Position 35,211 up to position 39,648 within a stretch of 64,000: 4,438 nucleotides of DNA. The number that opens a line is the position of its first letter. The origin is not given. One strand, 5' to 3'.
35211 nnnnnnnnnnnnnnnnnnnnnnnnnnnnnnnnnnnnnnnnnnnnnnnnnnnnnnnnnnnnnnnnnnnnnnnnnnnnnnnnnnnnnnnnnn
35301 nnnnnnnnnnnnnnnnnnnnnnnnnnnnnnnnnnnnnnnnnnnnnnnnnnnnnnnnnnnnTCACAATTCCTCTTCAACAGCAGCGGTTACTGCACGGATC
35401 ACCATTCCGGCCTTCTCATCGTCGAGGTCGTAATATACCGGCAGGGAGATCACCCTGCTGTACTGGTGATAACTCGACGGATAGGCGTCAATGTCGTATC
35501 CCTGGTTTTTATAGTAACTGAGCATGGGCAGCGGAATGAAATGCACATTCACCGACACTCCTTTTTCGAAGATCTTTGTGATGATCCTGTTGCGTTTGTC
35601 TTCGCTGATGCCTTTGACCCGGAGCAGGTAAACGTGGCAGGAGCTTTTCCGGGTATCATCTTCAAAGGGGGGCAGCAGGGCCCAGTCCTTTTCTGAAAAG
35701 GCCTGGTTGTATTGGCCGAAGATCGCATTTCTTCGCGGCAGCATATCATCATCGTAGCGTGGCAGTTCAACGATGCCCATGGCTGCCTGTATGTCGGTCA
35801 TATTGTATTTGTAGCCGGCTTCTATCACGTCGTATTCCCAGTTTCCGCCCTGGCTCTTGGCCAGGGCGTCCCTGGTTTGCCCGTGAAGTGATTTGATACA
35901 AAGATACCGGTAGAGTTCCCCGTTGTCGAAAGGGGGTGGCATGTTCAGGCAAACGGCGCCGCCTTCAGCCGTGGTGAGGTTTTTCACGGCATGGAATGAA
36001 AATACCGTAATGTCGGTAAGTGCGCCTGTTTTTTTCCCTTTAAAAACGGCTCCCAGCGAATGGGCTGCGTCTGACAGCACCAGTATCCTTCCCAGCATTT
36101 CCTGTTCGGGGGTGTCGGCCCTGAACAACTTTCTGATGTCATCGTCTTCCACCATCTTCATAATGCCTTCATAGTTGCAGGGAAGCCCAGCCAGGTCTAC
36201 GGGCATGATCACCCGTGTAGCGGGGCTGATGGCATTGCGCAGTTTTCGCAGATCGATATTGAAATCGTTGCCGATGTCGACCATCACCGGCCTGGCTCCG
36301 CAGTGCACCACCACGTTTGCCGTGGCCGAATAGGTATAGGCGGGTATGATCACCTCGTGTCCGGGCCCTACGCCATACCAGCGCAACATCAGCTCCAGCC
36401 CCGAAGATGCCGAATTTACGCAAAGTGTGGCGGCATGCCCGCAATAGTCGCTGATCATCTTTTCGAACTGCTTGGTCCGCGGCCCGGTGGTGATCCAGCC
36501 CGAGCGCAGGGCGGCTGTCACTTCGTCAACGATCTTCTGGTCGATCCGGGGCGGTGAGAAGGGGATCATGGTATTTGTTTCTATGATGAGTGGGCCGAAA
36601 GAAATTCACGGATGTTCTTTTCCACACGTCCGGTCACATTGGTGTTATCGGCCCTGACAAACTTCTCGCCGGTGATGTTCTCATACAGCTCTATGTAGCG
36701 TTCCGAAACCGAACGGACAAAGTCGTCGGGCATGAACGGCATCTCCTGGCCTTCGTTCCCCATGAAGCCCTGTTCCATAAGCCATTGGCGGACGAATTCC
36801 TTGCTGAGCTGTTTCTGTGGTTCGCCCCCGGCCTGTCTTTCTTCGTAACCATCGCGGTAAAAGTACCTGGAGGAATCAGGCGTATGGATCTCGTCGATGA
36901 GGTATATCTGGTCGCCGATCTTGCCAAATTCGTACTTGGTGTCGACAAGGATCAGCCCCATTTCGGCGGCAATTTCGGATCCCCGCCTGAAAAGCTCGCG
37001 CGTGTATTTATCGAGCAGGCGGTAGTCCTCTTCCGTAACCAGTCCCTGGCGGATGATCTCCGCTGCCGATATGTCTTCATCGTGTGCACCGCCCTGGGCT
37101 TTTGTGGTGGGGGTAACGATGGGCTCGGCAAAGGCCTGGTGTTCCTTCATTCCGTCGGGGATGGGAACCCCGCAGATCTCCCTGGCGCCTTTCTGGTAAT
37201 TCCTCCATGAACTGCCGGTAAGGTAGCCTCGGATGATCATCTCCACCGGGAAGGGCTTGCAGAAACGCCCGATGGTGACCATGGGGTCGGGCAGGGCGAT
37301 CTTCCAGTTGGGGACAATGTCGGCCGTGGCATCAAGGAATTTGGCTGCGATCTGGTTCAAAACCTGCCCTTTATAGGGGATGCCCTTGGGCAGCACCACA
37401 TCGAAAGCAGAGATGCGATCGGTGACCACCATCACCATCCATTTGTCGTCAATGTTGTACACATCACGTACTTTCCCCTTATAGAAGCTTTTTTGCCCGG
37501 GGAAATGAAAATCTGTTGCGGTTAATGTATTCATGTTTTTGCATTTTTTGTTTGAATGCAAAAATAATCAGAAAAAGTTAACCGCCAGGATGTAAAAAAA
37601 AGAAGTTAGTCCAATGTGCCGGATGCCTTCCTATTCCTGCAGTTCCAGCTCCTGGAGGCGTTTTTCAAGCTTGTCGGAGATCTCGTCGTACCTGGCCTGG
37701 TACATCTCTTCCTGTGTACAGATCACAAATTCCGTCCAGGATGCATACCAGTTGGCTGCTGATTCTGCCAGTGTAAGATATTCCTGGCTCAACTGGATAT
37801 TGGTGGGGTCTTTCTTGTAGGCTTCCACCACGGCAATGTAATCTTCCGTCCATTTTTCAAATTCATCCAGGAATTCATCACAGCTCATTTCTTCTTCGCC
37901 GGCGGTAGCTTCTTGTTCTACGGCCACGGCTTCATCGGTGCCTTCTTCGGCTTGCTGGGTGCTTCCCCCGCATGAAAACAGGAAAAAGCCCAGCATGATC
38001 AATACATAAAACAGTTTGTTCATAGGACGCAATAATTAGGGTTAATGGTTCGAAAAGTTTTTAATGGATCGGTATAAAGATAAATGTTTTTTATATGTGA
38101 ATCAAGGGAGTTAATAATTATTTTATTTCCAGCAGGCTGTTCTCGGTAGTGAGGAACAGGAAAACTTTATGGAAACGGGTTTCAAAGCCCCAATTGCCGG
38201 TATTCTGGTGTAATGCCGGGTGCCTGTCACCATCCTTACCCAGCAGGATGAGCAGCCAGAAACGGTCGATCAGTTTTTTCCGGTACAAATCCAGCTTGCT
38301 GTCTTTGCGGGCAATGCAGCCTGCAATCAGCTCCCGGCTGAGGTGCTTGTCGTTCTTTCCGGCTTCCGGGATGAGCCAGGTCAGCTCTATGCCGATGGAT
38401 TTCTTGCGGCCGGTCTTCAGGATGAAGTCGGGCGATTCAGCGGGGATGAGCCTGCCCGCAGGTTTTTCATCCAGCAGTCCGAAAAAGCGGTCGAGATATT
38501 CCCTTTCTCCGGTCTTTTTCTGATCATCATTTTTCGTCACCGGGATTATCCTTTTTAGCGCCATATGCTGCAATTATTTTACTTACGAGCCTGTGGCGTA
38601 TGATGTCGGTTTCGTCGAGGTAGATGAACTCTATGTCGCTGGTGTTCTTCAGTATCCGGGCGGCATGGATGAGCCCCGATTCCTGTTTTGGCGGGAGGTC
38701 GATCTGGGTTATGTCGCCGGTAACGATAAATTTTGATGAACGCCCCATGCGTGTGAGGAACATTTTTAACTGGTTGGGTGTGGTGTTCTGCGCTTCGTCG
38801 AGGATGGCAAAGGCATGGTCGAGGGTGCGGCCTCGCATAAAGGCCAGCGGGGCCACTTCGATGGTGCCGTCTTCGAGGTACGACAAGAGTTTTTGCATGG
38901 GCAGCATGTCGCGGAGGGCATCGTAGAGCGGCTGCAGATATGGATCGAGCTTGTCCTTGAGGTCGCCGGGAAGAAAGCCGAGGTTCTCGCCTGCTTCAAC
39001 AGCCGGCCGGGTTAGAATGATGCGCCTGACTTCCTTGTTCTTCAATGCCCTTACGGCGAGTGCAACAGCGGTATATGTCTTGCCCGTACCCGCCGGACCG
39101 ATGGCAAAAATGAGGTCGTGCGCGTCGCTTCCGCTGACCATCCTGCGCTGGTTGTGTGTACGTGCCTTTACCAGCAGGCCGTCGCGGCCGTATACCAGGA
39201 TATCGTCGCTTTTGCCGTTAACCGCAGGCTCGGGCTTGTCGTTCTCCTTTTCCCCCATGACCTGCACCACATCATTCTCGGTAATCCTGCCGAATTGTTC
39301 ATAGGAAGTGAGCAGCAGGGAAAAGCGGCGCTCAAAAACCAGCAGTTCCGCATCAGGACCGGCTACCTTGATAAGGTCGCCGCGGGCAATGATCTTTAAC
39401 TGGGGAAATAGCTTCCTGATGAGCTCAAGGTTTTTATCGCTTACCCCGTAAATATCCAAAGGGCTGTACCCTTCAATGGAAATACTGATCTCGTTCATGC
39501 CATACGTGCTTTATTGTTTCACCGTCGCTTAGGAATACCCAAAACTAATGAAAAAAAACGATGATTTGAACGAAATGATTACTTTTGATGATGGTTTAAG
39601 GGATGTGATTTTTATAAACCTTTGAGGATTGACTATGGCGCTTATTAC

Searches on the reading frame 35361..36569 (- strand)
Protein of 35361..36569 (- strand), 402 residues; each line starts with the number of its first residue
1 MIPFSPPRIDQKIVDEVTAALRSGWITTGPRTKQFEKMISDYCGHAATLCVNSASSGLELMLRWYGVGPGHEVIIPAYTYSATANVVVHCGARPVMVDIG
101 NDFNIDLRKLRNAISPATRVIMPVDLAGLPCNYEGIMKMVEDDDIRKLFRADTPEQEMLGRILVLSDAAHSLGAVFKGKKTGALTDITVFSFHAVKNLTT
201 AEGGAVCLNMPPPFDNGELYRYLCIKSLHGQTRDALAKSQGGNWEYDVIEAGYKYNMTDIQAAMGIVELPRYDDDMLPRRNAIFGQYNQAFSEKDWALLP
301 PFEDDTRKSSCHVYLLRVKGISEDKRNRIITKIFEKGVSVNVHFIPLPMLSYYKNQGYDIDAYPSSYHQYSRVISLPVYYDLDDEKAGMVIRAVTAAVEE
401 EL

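Call 38: search_protein_families(library=pfam, proteins=[window:35361-36569:-], max_evalue=0.00001)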
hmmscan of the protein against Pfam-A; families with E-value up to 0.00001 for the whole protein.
window:35361-36569:- (402 aa): 2 families
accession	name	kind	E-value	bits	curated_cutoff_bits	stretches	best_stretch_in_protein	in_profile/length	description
PF01041.23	DegT_DnrJ_EryC1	-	6.2e-90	302.4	19.8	2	162-394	140-359/360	DegT/DnrJ/EryC1/StrS aminotransferase family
PF00155.27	Aminotran_1_2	-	1e-06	28.7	19.7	1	32-117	44-140/361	Aminotransferase class I and II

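Call 91: search_protein_families(library=ncbifam, proteins=[window:35361-36569:-], max_evalue=1e-10)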
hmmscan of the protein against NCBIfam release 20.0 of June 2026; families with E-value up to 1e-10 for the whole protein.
window:35361-36569:- (402 aa): 7 families
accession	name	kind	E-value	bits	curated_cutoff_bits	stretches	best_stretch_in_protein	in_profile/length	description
TIGR03588.1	PseC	equivalog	5.4e-84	282.3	423.5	1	1-396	1-378/380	UDP-4-amino-4,6-dideoxy-N-acetyl-beta-L-altrosamine transaminase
NF008658.2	PRK11658.1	equivalog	2.2e-69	233.9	631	1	2-399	5-378/379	UDP-4-amino-4-deoxy-L-arabinose aminotransferase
NF008687.0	PRK11706.1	equivalog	8.4e-57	192.6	375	1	1-397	1-373/375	dTDP-4-amino-4,6-dideoxygalactose transaminase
TIGR04181.1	NHT_00031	hypoth_equivalog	8.2e-47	159.8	420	2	2-118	1-119/359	LegC family aminotransferase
TIGR02379.1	ECA_wecE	subfamily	2.4e-43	148.3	434.85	1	1-397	1-374/376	dTDP-4-amino-4,6-dideoxy-D-glucose transaminase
TIGR04427.1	PLP_DesI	equivalog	4.7e-32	111.6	650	1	10-392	30-377/390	dTDP-4-dehydro-6-deoxyglucose aminotransferase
NF011936.0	PRK15407.1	equivalog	3.9e-29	101.6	423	1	9-398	44-436/440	lipopolysaccharide biosynthesis protein RfbH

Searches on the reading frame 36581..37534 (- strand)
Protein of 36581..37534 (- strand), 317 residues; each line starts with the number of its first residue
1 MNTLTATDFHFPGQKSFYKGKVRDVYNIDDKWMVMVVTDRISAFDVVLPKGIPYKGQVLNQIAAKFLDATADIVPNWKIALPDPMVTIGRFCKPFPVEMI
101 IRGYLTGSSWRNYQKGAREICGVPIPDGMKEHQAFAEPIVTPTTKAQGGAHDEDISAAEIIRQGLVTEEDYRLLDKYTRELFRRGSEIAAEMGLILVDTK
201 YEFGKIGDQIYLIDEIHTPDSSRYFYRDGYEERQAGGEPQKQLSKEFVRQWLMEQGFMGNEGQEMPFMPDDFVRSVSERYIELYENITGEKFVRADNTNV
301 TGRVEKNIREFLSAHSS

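Call 38: search_protein_families(library=pfam, proteins=[window:36581-37534:-], max_evalue=0.00001)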
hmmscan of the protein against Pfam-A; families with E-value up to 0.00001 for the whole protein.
window:36581-37534:- (317 aa): 1 family
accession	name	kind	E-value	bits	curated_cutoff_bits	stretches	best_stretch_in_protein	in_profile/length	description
PF01259.24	SAICAR_synt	-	4.1e-68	230.1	20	1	17-255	2-222/233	SAICAR synthetase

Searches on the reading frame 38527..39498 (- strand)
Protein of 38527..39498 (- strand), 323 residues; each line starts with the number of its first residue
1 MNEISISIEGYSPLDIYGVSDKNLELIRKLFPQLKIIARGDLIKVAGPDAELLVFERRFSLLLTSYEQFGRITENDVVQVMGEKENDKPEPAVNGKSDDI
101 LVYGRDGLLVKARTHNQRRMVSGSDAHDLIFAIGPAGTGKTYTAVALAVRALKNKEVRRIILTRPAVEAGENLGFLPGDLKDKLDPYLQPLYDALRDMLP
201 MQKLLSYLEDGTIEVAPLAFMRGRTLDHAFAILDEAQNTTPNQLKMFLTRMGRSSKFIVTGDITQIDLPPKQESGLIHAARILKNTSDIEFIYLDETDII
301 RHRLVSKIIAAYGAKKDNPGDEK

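Call 39: search_protein_families(library=pfam, proteins=[window:38527-39498:-], max_evalue=0.00001)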
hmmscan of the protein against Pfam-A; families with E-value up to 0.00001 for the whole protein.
window:38527-39498:- (323 aa): 2 families
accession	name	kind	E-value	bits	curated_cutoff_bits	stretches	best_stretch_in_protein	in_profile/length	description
PF02562.22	PhoH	-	2e-90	302.2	27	1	110-312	2-204/205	PhoH-like protein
PF13245.12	AAA_19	-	2.7e-07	31.3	25.1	1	117-266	1-129/134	AAA domain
